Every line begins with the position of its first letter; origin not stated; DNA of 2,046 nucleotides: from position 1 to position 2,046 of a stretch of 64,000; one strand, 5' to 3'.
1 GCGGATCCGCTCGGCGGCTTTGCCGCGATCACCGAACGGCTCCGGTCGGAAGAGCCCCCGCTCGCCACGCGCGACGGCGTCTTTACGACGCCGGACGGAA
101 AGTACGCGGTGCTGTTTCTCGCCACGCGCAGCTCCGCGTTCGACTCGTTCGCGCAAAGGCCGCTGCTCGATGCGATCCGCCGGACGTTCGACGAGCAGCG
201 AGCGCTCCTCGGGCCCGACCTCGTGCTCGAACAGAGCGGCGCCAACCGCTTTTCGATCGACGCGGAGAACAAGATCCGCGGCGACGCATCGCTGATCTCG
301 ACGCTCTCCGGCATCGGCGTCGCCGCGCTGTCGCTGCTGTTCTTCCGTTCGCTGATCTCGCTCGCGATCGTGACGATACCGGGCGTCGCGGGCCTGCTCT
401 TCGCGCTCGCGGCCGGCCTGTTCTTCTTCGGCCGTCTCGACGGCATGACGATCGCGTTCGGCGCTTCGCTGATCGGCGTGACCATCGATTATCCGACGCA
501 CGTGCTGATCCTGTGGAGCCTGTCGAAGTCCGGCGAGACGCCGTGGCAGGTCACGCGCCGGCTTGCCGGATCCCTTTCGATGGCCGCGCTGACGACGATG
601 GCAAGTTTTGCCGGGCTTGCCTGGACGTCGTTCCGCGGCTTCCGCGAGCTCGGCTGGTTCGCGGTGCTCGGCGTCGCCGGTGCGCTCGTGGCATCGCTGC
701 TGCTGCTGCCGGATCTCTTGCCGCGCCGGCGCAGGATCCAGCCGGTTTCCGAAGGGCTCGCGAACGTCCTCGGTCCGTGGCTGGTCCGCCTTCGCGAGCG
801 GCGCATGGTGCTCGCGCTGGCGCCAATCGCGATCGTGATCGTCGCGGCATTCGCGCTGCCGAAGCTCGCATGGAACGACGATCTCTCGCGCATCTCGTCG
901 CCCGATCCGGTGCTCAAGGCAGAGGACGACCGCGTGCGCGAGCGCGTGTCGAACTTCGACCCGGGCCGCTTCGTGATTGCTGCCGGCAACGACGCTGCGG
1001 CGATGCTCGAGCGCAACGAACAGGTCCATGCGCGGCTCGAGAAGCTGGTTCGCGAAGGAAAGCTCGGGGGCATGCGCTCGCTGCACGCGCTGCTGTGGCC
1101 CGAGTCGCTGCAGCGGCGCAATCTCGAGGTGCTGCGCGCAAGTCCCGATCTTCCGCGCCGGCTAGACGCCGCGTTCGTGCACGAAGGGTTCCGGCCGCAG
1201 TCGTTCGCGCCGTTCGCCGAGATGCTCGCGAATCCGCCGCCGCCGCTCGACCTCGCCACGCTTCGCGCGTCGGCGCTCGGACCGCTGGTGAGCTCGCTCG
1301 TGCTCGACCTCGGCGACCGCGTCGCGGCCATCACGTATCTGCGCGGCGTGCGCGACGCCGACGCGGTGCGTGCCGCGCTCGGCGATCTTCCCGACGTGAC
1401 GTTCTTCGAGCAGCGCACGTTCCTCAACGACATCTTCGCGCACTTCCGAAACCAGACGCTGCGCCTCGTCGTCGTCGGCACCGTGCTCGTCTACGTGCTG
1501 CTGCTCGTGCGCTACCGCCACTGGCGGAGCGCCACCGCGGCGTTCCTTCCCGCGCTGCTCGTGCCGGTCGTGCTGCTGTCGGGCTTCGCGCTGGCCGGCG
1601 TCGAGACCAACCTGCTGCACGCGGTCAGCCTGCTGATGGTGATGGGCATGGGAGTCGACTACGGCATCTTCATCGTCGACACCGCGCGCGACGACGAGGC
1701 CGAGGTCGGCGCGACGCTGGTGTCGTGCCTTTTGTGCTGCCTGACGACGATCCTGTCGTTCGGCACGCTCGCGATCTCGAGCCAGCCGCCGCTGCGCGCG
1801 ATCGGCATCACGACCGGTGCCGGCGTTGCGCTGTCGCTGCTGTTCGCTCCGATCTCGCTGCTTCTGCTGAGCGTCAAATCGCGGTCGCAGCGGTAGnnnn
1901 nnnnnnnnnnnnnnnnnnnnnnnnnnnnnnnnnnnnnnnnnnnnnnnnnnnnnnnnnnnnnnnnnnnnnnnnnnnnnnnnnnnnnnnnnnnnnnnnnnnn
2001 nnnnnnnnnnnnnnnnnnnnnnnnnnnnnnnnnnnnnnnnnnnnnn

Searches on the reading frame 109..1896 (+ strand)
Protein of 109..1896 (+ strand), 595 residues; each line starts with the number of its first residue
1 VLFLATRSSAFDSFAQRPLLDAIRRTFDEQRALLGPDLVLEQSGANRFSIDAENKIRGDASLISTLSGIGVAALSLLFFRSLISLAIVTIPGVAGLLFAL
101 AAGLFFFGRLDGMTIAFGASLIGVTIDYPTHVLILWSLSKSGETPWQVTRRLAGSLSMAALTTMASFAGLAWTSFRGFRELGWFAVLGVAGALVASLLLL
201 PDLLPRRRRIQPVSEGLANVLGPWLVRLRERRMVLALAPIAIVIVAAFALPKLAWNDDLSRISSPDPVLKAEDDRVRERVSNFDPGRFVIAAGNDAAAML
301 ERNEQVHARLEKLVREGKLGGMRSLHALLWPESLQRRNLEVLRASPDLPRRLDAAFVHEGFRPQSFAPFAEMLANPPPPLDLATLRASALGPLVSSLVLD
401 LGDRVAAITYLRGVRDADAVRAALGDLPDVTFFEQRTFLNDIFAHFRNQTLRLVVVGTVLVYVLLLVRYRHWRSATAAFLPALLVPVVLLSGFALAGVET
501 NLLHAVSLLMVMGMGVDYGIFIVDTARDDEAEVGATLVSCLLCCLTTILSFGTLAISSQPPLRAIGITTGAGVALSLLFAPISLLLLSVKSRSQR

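Call 49: search_protein_families(library=pfam, proteins=[window:109-1896:+], max_evalue=0.001)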
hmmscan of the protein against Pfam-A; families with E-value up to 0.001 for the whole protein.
window:109-1896:+ (595 aa): 2 families
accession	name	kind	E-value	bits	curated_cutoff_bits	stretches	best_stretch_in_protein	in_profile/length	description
PF00873.25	ACR_tran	-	4e-06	25.3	28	1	447-542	861-956/1021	AcrB/AcrD/AcrF family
PF02355.23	SecD_SecF_C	-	3.4e-05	23.8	20.5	1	445-533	28-116/189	Protein export membrane protein SecD/SecF, C-terminal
